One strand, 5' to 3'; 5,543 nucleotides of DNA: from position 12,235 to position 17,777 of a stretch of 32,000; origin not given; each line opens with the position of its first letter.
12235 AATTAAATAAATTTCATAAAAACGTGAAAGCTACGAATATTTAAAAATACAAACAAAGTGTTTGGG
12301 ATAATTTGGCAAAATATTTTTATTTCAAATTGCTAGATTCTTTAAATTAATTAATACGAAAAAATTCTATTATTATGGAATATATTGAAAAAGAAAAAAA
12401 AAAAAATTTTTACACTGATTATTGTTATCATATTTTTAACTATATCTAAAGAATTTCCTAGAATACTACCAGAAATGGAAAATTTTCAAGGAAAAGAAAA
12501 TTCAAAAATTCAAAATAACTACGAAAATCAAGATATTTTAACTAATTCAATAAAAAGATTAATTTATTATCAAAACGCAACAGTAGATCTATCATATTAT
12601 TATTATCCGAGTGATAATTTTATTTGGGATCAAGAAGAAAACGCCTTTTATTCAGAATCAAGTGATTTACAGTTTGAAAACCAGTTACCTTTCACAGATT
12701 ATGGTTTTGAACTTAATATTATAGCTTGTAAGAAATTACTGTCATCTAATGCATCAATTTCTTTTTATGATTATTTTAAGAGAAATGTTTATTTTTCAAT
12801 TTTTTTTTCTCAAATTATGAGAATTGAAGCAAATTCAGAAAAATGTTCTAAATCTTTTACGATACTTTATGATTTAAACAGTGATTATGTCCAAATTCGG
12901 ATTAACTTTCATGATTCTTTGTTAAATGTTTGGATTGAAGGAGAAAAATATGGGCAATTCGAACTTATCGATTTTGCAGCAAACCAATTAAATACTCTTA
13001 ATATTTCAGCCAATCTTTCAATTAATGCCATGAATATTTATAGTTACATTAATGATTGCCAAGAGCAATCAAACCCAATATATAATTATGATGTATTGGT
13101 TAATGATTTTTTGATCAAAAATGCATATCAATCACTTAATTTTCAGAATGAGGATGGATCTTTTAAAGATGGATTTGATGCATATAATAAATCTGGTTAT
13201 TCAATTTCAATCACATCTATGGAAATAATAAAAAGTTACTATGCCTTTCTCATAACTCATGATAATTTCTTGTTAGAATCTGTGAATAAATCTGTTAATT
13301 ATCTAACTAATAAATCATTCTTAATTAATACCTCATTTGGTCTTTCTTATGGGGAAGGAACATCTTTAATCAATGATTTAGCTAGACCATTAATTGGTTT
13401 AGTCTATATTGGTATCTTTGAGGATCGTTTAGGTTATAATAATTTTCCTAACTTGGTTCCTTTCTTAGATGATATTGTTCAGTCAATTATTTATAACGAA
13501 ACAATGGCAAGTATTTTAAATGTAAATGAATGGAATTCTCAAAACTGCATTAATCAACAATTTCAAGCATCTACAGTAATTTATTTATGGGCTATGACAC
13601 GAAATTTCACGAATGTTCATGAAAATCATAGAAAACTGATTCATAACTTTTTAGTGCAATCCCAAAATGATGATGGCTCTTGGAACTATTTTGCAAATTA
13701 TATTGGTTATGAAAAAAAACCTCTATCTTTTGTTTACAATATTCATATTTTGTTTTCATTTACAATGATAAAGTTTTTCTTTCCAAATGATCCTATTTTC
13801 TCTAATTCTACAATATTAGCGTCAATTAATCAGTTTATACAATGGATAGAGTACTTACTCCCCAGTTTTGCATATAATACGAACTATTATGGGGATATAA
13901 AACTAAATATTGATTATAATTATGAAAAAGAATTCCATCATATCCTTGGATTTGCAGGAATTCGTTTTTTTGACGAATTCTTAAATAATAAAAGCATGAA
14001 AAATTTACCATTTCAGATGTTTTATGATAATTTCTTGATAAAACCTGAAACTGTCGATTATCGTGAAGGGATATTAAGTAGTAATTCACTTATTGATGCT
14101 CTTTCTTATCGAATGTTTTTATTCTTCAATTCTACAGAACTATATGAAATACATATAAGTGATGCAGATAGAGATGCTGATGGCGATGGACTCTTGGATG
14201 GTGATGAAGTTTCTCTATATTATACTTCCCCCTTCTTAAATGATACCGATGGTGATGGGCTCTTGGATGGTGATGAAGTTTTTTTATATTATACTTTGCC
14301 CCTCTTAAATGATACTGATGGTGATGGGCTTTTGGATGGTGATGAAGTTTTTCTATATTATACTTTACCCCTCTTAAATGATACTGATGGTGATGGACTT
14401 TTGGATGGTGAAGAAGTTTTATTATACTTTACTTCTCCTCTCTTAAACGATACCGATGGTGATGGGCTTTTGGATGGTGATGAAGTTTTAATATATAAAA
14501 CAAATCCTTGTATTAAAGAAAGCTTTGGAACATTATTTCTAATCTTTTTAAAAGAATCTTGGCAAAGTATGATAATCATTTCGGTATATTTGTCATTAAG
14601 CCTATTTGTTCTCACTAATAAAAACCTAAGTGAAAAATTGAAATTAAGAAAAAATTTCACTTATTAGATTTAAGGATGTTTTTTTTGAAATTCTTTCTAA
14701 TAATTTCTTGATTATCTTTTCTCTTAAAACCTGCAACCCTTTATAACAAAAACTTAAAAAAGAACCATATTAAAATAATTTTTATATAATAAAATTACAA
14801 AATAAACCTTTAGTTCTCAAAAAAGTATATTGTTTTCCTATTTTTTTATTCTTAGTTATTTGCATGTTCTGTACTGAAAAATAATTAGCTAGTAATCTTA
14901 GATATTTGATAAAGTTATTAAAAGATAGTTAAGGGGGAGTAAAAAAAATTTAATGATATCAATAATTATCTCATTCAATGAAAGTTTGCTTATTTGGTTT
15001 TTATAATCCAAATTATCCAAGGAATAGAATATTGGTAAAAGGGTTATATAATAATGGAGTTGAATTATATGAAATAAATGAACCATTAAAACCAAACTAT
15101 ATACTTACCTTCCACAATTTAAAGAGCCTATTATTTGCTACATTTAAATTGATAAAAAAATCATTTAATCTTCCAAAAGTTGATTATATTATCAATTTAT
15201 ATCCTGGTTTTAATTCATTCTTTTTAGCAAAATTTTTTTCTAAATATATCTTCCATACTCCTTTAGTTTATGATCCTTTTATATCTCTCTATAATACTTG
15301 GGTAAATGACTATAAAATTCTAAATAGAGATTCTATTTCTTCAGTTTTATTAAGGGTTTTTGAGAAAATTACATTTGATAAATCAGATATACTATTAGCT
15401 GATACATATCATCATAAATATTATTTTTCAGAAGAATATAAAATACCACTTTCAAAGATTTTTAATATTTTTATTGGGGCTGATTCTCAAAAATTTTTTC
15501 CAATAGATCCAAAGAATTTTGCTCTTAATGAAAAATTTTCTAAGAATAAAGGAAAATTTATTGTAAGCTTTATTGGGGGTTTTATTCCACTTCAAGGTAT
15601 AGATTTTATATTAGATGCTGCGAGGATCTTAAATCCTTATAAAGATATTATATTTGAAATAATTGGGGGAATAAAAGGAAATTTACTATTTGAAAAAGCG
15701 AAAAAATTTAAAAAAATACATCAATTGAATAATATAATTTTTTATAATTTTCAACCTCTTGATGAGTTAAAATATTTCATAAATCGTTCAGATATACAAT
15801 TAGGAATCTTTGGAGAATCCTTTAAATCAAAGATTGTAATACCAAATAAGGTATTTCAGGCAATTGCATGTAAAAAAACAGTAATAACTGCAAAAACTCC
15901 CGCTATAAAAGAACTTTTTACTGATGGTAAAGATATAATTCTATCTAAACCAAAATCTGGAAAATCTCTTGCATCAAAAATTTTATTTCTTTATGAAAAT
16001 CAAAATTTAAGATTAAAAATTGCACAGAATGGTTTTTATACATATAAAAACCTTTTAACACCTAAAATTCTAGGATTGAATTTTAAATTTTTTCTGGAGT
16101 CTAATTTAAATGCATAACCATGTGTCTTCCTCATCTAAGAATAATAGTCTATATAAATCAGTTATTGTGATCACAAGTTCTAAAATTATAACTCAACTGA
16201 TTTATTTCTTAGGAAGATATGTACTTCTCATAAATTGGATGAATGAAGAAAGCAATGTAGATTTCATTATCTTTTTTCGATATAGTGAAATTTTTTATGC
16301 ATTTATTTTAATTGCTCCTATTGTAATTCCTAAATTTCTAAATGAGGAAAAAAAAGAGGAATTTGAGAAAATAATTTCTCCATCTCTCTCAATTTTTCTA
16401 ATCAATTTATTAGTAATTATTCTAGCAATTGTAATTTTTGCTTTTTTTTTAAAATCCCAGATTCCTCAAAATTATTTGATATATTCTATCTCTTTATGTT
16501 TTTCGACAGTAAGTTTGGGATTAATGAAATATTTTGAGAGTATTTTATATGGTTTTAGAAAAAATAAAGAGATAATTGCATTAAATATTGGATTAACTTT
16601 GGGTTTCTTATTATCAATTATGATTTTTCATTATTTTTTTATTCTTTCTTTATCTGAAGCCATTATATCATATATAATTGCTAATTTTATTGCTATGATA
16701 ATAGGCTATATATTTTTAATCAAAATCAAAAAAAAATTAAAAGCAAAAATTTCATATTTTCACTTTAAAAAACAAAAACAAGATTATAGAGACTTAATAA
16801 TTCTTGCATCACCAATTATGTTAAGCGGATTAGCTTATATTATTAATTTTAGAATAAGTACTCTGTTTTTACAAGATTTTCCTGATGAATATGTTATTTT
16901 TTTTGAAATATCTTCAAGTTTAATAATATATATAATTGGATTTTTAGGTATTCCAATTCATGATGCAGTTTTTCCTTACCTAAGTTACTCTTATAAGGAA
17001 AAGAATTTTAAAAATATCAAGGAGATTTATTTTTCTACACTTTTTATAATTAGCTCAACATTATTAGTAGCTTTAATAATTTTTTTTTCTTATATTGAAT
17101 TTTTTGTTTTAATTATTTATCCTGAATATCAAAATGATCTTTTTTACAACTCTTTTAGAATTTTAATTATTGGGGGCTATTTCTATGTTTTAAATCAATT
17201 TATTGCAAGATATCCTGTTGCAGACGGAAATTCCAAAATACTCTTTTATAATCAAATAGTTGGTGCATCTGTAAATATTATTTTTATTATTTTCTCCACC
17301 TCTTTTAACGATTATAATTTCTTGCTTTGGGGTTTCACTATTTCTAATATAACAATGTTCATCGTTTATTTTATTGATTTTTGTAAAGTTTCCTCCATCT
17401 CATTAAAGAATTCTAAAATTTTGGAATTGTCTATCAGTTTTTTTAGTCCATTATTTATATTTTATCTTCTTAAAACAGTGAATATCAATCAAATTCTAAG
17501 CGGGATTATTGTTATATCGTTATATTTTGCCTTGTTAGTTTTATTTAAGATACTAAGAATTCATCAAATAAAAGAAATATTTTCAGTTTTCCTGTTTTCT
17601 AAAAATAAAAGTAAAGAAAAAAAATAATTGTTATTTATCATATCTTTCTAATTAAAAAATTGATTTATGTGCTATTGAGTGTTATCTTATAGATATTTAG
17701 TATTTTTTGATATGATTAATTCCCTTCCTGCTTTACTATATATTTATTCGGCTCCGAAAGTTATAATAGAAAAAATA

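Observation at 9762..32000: Four paralogous 650-735 aa polytopic membrane proteins with a GT-C-like acidic first loop but no WWDYG: an expanded, unassigned glycosyltransferase-like family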

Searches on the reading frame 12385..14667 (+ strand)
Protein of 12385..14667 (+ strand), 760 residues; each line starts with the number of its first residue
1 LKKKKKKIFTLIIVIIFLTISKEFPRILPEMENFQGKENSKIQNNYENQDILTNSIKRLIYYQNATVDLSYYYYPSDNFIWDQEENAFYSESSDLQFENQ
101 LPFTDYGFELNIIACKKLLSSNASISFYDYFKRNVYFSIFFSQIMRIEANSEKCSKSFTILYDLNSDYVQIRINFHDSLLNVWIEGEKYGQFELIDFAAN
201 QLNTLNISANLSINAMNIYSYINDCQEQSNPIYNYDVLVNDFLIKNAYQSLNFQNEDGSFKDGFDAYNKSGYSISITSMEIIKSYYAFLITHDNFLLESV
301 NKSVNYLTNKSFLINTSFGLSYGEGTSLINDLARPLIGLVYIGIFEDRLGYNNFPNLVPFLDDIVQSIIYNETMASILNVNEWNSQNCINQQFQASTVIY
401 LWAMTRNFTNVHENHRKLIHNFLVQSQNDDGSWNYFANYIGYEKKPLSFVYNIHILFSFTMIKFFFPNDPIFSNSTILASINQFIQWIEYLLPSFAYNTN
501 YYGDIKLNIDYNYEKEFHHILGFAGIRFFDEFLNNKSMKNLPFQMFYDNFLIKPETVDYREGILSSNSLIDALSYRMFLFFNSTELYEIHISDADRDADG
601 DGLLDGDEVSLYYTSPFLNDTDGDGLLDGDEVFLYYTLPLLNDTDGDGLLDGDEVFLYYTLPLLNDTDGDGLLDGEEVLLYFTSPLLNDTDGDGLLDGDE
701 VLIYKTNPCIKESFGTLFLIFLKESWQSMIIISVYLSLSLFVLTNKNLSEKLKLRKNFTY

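Call 6: search_protein_families(library=pfam, proteins=[window:12385-14667:+], max_evalue=1)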
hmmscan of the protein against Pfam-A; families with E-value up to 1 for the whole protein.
window:12385-14667:+ (760 aa): 5 families
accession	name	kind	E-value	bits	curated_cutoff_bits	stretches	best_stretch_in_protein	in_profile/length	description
PF18884.5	TSP3_bac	-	2.2e-16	59.8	25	5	689-708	1-19/22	Bacterial TSP3 repeat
PF00036.39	EF-hand_1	-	0.00041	20.1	25.4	0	666-683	10-27/29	EF hand domain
PF13405.12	EF-hand_6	-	0.013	15.6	25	0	666-683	10-27/30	EF-hand domain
PF13786.12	DUF4179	-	0.24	12.3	30.1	1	2-74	3-81/94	Domain of unknown function (DUF4179)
PF13499.12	EF-hand_7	-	0.62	10.9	30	0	643-702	12-63/67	EF-hand domain pair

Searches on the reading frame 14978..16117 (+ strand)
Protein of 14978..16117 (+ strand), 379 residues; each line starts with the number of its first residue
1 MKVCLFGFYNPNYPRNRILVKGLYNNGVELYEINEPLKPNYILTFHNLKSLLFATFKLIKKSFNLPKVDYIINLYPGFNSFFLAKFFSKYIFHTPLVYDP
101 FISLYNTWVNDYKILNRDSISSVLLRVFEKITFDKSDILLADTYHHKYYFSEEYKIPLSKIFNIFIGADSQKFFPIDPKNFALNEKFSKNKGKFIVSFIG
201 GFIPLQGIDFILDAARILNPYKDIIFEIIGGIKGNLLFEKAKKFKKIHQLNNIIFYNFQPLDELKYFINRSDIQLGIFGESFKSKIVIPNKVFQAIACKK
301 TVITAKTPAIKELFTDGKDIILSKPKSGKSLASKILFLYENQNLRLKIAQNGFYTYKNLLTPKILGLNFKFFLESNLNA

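Call 12: search_protein_families(library=pfam, proteins=[window:14978-16117:+], max_evalue=0.001)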
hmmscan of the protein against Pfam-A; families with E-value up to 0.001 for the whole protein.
window:14978-16117:+ (379 aa): 3 families
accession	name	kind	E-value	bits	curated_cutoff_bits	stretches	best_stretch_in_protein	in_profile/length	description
PF00534.26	Glycos_transf_1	-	5.8e-17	62.2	26.4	1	185-352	7-169/172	Glycosyl transferases group 1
PF13692.12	Glyco_trans_1_4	-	2.1e-12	47.9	27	1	195-341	3-142/142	Glycosyl transferases group 1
PF13524.12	Glyco_trans_1_2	-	8.8e-10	39.1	25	1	252-353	28-126/144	Glycosyl transferase-like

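Call 59: search_protein_families(library=ncbifam, proteins=[window:14978-16117:+], max_evalue=0.00001)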
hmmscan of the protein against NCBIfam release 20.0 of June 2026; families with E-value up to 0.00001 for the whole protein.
window:14978-16117:+ (379 aa): 8 families
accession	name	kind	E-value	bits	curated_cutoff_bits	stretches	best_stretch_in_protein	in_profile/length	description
NF007640.0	PRK10307.1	subfamily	9.5e-13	47.8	276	1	168-352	203-383/411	WcaI family glycosyltransferase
TIGR04063.1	stp3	hypoth_equivalog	3e-09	36.3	442.05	1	156-352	177-371/397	TIGR04063 family PEP-CTERM/XrtA system glycosyltransferase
TIGR03449.1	mycothiol_MshA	equivalog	1.5e-08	33.9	462.5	1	114-352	143-380/406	D-inositol-3-phosphate glycosyltransferase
NF038298.1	EPS_HpsO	equivalog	4.4e-07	29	575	1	166-361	176-372/388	hormogonium polysaccharide biosynthesis glycosyltransferase HpsO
NF047684.1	TeichurnBiosyTuaC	equivalog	1.5e-06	27.4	550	1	163-351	189-364/391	teichuronic acid biosynthesis protein TuaC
NF053513.1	Gtran_IagA_BgsA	equivalog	1.7e-06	27.3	460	1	122-340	92-298/333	LTA glycolipid anchor biosynthesis glycosyltransferase, IagA/BgsA family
NF047676.1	TeichurnBiosyTuaH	equivalog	5.2e-06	25.6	550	1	94-313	119-327/384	teichuronic acid biosynthesis protein TuaH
NF041876.1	EPS_EpsE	equivalog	6.9e-06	25.5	400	1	292-352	312-372/389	exopolysaccharide biosynthesis GT4 family glycosyltransferase EpsE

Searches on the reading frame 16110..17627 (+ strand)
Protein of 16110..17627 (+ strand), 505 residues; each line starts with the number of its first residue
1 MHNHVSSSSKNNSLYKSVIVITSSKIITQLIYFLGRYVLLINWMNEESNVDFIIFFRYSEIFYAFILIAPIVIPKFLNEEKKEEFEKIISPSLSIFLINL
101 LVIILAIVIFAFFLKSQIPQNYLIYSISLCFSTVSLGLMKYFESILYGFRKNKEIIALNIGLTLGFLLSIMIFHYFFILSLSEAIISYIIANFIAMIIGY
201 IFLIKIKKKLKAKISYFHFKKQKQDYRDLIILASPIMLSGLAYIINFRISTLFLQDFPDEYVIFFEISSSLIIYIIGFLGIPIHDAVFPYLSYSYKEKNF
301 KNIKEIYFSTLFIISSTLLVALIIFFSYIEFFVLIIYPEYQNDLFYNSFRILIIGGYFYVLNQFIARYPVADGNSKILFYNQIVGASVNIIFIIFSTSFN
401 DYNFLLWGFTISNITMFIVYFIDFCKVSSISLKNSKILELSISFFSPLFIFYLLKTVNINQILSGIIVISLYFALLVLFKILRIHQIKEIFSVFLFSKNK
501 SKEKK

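Call 6: search_protein_families(library=pfam, proteins=[window:16110-17627:+], max_evalue=1)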
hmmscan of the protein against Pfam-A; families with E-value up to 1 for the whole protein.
window:16110-17627:+ (505 aa): 1 family
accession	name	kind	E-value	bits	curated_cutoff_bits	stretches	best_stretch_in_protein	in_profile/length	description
PF01943.22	Polysacc_synt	-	9.7e-12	45.3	28.2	1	15-292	2-271/274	Polysaccharide biosynthesis protein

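Call 59: search_protein_families(library=ncbifam, proteins=[window:16110-17627:+], max_evalue=0.00001)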
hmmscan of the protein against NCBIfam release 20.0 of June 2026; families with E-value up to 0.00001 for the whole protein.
window:16110-17627:+ (505 aa): 0 families
